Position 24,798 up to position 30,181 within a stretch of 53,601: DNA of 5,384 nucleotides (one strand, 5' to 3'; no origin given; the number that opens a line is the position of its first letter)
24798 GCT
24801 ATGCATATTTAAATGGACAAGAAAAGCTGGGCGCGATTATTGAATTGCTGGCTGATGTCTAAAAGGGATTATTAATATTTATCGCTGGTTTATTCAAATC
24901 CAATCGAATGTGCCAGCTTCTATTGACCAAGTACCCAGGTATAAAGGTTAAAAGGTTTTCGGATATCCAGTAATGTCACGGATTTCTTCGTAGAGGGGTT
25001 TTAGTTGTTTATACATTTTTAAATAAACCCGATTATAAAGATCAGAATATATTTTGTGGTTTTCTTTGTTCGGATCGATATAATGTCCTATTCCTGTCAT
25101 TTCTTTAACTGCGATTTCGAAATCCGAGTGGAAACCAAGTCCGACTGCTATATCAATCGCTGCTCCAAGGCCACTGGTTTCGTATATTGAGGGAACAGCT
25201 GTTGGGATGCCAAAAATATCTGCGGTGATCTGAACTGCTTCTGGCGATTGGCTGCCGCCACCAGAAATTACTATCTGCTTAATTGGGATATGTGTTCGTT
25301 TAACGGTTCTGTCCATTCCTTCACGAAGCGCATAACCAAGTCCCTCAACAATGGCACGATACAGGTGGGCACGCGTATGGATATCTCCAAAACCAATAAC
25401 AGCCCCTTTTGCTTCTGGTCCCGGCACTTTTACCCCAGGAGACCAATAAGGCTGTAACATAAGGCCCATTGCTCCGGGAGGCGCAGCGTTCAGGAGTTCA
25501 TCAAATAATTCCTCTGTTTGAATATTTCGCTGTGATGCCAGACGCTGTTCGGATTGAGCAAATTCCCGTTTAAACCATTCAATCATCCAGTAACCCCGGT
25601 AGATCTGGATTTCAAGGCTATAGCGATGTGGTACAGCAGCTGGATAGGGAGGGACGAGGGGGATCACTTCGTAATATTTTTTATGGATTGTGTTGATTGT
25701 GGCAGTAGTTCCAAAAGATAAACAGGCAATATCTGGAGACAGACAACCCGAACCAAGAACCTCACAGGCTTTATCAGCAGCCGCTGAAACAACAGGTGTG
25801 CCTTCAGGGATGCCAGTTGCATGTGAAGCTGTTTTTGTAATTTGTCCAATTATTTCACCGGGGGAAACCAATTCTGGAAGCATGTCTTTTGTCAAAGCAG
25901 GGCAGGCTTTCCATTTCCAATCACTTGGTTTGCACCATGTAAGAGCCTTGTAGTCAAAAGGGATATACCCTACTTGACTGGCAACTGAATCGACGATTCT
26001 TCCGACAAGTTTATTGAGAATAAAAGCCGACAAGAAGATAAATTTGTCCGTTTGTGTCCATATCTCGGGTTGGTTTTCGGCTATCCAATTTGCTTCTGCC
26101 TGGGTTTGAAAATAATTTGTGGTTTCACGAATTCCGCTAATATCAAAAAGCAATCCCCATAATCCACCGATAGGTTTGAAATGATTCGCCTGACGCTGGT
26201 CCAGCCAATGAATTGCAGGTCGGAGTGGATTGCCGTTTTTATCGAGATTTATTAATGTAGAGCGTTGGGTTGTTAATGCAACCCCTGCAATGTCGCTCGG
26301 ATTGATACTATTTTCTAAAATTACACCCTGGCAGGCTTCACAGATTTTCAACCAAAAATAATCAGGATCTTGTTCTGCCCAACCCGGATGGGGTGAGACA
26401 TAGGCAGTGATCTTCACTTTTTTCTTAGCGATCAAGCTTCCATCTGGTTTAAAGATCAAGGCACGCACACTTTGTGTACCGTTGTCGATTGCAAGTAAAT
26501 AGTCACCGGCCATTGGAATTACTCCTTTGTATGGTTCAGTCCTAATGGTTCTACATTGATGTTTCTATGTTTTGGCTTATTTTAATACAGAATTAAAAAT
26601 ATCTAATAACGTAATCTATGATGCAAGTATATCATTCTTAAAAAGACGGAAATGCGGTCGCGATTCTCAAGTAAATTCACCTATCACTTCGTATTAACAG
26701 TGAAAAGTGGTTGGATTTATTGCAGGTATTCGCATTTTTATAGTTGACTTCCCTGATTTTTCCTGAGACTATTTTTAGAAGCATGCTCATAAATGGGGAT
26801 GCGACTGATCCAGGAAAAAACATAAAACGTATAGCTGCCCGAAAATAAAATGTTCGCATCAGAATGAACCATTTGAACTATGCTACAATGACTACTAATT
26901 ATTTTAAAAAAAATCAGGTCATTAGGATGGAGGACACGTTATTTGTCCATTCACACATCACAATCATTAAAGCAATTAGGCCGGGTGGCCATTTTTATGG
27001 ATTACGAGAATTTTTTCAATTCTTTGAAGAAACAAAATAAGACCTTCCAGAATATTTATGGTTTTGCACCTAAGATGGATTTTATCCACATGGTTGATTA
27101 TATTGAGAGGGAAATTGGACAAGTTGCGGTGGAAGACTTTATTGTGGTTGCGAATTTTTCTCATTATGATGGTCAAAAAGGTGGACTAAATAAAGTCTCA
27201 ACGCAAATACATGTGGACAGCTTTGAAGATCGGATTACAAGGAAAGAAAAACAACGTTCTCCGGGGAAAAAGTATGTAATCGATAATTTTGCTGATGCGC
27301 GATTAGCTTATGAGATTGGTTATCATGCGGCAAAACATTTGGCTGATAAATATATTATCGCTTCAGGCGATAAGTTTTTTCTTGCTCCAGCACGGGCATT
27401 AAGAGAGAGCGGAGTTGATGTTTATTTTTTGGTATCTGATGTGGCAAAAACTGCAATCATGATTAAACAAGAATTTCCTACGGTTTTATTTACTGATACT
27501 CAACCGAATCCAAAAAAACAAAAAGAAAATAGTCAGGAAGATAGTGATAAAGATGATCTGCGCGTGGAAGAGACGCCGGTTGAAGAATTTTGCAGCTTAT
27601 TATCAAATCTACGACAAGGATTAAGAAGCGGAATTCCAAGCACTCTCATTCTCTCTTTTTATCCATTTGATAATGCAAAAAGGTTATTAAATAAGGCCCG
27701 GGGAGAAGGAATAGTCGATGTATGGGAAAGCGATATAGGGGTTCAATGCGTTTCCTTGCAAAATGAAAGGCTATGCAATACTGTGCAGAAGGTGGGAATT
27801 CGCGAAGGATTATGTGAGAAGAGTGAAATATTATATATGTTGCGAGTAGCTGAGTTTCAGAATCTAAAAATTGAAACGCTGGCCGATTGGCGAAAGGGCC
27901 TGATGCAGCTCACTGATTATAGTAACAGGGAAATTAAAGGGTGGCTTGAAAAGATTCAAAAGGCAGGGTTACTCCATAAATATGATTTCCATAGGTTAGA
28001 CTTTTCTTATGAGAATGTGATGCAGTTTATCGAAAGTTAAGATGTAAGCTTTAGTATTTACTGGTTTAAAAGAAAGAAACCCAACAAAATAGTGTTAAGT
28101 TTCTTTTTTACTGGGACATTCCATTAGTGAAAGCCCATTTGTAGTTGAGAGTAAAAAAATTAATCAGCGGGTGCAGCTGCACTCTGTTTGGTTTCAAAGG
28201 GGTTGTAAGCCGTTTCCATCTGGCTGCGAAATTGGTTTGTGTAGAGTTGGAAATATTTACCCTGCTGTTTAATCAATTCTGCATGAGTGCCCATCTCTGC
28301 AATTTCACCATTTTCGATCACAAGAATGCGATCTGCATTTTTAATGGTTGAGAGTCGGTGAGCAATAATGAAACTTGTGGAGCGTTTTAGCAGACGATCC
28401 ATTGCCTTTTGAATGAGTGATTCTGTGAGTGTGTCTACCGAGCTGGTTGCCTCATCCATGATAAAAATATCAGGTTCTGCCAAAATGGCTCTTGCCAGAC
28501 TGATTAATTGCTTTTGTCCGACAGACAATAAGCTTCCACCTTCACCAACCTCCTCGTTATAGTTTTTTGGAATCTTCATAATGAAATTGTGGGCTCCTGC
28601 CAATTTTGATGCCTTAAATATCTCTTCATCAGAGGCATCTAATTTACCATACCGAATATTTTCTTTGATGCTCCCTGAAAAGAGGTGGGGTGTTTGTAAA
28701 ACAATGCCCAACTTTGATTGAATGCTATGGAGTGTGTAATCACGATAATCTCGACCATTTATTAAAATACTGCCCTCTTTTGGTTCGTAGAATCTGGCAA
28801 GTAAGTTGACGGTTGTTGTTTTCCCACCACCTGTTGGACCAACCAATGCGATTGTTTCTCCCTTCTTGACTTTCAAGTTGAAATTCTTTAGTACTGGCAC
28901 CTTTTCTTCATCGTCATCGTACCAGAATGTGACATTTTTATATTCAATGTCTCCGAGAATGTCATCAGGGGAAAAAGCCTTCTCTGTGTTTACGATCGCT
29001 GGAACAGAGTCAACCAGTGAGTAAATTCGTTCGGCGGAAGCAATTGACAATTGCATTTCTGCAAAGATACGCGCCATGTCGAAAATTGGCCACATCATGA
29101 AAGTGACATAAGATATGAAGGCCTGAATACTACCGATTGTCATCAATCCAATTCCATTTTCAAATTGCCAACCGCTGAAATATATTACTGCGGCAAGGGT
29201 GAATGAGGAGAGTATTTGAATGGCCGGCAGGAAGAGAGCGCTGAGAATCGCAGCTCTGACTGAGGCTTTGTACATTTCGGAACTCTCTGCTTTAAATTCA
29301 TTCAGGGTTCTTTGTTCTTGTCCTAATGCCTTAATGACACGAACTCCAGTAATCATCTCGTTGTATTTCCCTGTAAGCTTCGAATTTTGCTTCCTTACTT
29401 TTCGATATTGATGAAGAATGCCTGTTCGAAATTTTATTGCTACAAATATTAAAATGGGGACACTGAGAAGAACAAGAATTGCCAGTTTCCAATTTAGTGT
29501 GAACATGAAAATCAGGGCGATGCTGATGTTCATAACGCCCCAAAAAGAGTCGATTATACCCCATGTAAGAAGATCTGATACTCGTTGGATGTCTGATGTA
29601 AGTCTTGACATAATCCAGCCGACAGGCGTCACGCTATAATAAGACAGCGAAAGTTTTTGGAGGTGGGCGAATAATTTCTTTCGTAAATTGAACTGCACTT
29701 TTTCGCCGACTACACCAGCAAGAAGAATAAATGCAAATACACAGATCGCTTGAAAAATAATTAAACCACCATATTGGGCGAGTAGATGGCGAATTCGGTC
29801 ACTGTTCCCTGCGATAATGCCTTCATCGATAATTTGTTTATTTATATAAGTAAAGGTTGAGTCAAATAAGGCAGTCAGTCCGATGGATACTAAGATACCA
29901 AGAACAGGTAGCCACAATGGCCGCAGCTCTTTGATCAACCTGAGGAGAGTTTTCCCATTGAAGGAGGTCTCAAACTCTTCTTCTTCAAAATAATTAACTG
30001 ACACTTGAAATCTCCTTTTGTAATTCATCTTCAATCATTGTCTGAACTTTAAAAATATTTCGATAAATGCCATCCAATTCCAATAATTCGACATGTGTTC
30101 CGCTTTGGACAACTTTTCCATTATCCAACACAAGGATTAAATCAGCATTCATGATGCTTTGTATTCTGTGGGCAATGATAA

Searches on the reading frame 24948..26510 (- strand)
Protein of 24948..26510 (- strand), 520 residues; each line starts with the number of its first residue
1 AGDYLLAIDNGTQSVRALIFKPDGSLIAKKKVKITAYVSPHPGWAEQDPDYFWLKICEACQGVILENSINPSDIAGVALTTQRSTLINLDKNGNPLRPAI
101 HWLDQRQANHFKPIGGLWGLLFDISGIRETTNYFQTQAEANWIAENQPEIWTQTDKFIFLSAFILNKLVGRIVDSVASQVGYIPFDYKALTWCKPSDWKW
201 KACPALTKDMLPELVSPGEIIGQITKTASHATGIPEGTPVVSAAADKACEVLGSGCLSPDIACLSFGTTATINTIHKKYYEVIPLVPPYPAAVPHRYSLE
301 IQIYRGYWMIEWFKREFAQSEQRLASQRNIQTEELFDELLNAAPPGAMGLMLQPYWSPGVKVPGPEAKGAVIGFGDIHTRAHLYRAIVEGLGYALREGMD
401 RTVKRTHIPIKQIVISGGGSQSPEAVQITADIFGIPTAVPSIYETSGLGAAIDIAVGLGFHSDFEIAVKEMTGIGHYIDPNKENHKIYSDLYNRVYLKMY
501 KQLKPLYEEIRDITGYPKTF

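Call 39: search_protein_families(library=pfam, proteins=[window:24948-26510:-], max_evalue=0.00001)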
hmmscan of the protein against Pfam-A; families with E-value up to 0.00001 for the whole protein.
window:24948-26510:- (520 aa): 2 families
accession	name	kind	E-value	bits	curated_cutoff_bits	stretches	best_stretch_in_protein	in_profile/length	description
PF00370.27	FGGY_N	-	4.3e-44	151.4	28.8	1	4-253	1-245/245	FGGY family of carbohydrate kinases, N-terminal domain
PF02782.22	FGGY_C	-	1.6e-27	97.1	27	1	263-452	2-192/198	FGGY family of carbohydrate kinases, C-terminal domain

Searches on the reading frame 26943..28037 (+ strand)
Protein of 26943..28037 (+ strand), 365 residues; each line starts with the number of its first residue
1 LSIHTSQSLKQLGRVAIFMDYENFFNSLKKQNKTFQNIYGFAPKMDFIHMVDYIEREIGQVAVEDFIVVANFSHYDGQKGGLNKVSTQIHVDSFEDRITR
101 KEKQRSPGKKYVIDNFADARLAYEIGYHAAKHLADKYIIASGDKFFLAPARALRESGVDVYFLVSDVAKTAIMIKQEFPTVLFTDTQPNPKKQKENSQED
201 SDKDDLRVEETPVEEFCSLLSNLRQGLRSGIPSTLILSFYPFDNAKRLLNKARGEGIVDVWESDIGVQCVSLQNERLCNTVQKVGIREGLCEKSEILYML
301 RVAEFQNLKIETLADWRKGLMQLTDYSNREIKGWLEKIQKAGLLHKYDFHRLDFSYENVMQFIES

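Call 39: search_protein_families(library=pfam, proteins=[window:26943-28037:+], max_evalue=0.00001)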
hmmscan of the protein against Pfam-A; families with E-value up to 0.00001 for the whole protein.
window:26943-28037:+ (365 aa): 1 family
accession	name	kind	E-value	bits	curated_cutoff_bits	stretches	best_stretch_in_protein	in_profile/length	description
PF01936.24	NYN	-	2.8e-09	38.1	24.2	1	14-171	1-131/145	NYN domain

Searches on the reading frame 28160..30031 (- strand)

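Call 39: search_protein_families(library=pfam, proteins=[window:28160-30031:-], max_evalue=0.00001)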
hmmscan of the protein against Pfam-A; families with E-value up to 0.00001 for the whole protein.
window:28160-30031:- (623 aa): 3 families
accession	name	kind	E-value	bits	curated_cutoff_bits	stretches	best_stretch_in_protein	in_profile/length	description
PF00664.28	ABC_membrane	-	9.3e-50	170.3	28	1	47-316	5-274/274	ABC transporter transmembrane region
PF00005.33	ABC_tran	-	2.6e-30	106.2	25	1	381-530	1-137/137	ABC transporter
PF02463.25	SMC_N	-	3.5e-06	27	40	0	406-573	95-212/220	RecF/RecN/SMC N terminal domain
